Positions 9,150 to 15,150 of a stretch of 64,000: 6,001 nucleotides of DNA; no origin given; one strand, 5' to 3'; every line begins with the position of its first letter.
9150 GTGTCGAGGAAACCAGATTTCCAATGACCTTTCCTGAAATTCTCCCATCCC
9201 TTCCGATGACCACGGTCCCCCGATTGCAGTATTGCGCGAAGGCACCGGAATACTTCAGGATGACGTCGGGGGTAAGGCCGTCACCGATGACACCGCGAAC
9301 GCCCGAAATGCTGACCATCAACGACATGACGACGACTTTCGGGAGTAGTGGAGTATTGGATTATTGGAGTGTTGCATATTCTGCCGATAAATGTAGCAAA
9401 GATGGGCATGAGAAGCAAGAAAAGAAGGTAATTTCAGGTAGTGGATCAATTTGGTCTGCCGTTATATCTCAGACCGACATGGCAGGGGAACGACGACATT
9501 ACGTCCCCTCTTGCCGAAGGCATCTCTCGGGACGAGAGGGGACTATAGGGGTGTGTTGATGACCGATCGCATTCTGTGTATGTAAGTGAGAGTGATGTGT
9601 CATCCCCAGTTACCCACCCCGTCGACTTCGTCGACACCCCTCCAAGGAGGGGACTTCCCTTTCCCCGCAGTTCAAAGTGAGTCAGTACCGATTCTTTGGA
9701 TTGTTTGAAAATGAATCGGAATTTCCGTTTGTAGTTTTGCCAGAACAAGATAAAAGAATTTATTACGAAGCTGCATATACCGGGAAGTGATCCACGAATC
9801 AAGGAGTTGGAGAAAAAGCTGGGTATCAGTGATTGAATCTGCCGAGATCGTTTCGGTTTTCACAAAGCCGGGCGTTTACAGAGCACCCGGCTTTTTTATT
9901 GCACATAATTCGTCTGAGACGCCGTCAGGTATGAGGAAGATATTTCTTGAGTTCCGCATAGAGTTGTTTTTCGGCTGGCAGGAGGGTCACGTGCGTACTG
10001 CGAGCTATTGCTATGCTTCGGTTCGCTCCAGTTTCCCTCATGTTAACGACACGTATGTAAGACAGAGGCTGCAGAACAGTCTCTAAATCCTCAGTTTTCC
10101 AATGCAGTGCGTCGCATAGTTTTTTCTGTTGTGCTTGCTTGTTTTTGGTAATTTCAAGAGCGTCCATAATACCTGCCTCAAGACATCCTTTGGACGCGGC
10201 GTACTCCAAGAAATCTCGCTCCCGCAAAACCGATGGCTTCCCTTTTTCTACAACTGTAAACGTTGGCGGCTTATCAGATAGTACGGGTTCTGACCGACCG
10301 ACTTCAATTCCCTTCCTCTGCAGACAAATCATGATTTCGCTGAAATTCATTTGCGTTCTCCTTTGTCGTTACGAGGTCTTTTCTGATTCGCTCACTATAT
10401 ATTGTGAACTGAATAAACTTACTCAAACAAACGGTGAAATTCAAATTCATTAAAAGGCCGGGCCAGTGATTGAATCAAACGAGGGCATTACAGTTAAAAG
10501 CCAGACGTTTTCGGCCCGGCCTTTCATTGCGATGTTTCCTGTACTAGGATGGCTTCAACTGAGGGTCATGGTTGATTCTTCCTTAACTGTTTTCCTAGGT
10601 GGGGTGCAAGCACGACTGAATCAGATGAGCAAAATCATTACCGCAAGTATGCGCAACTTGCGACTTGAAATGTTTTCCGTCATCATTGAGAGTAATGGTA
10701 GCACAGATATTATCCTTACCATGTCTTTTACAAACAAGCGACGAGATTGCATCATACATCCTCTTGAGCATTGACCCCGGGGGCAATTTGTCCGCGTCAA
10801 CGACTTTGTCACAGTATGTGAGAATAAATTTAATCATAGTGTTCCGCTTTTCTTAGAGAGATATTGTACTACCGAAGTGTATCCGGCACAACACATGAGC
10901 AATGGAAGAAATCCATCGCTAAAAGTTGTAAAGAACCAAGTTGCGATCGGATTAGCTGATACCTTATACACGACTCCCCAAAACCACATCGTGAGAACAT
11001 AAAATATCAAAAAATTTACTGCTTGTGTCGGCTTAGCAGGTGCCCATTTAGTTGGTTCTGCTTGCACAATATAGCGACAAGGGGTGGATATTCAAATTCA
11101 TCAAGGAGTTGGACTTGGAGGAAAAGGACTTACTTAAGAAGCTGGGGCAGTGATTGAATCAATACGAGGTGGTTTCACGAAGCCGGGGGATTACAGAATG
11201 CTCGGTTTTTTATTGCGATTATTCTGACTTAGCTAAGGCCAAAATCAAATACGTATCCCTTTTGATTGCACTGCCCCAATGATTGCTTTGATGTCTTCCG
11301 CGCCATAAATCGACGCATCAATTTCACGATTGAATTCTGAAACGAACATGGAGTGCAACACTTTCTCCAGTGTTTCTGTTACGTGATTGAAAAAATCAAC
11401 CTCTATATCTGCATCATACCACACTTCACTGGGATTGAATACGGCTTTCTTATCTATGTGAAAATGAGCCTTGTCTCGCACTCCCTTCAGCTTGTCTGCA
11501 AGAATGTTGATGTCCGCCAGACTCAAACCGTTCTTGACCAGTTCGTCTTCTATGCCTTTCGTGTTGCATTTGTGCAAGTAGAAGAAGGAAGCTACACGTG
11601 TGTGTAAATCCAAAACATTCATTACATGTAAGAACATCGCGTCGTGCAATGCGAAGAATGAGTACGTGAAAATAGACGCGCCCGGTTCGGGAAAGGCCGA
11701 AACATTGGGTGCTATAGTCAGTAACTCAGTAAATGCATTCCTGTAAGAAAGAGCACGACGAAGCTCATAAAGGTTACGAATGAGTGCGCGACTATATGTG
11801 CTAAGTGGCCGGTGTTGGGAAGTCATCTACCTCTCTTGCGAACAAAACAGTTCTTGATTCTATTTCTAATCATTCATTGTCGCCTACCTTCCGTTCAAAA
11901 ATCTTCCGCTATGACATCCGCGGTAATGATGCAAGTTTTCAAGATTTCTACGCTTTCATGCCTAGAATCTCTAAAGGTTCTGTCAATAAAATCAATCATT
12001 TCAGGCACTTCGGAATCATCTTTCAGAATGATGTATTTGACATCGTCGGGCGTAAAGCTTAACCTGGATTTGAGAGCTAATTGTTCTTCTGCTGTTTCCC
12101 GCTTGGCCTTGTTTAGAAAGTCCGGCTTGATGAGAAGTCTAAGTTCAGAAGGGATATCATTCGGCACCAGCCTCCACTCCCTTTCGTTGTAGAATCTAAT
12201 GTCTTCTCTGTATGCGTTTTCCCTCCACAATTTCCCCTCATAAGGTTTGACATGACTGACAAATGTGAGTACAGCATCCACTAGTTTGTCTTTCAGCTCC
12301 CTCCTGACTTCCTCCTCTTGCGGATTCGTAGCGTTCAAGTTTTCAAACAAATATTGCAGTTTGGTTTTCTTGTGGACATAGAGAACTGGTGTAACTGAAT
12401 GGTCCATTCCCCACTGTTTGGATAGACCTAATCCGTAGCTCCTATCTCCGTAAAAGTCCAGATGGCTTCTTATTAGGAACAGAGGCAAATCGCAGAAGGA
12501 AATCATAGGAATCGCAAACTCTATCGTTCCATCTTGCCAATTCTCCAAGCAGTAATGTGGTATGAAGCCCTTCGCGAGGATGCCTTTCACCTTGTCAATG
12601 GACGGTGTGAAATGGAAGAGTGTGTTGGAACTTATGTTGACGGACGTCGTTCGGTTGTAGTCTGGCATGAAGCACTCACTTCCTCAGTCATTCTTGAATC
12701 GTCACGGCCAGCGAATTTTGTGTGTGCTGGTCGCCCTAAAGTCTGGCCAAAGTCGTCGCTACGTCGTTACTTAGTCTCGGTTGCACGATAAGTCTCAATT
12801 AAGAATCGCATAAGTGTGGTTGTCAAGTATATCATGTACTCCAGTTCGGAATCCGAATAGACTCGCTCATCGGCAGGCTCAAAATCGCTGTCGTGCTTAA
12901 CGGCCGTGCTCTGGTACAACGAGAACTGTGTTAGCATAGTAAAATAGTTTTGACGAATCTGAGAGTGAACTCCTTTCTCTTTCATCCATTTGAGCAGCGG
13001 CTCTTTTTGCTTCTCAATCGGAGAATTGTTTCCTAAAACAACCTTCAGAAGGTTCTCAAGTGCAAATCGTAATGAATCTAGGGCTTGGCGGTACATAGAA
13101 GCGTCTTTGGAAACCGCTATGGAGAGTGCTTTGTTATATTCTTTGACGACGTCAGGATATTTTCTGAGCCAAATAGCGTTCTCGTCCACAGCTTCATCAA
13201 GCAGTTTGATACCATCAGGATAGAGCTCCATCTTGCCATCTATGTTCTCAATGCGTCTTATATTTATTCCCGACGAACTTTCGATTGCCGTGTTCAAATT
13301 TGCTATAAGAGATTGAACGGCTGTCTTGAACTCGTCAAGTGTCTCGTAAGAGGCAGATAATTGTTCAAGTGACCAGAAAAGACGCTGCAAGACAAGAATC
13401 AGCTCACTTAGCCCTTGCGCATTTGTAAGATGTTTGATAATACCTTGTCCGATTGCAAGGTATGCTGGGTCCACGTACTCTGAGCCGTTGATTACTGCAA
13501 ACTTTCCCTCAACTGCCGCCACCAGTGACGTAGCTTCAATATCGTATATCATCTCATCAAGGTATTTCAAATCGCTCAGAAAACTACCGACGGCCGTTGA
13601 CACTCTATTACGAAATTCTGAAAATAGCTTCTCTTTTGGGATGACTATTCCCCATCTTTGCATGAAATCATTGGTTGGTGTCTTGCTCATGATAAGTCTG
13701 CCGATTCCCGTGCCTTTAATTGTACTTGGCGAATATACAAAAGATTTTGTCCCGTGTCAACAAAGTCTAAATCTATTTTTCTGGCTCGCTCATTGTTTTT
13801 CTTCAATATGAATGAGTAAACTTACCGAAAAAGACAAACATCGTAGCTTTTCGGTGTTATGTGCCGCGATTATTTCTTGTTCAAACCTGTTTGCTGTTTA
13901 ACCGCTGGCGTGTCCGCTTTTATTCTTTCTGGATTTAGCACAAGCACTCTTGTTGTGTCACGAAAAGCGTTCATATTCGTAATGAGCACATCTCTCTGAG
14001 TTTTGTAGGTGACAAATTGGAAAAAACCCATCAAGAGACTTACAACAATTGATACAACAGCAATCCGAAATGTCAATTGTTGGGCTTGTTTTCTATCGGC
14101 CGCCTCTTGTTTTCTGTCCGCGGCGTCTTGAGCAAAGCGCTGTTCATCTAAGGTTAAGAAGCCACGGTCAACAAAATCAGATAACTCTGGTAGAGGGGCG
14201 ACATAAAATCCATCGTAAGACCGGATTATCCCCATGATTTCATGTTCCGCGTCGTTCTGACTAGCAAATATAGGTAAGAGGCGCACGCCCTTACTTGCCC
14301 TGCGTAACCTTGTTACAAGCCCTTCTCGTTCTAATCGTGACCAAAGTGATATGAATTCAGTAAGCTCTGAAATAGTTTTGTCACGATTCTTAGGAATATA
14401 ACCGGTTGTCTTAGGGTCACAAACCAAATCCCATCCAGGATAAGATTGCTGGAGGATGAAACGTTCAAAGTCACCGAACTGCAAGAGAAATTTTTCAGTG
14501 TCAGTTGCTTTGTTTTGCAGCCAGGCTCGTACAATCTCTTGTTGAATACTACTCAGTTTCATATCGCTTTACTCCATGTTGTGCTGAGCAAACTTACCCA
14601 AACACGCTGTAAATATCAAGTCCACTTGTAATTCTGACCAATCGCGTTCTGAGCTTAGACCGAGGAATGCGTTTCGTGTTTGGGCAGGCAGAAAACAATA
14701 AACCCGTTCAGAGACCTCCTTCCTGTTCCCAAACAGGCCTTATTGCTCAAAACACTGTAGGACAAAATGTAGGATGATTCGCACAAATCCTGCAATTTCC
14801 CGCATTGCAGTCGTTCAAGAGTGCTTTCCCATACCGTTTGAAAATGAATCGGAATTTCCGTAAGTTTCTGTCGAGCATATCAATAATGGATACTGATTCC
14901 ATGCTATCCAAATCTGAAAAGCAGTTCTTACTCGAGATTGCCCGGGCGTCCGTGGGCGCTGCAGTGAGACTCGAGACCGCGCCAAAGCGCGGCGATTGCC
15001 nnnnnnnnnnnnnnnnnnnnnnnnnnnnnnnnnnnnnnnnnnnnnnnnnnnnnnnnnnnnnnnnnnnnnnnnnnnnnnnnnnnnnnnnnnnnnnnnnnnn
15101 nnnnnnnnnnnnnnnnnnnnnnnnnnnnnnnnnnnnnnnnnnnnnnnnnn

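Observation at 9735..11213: Three degenerate 'gene-remnant plus hairpin' repeats divide the island's left part into integron-like cassettes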

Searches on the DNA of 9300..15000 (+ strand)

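Call 48: search_rna_families(source=window, start=9300, end=15000, threshold=evalue, max_evalue=5)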
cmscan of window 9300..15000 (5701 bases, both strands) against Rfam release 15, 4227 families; matches with E-value up to 5: 3.
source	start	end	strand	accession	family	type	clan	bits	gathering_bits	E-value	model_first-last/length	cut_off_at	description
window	13082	13170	+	RF00345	snoR1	Gene; snRNA; snoRNA; CD-box;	CL00066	19.4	49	1.9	1-93/93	no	Small nucleolar RNA snoR1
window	10906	10927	-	RF00002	5_8S_rRNA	Gene; rRNA;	CL00112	15.3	42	1.1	1-154/154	no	5.8S ribosomal RNA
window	13199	13266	-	RF00223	IRES_Bip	Cis-reg; IRES;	-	11.2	40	3.5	1-263/263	no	bip internal ribosome entry site (IRES)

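Call 72: search_dna_similar(query=window:9703-11250:+, collection=plasmids, mode=distant, max_rows=10)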
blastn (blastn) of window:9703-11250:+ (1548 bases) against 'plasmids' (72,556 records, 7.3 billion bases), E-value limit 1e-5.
No match.

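Call 73: search_dna_similar(query=window:9703-11250:+, collection=phages, mode=distant, max_rows=10)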
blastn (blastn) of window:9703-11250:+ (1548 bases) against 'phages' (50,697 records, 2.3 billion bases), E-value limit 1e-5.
No match.
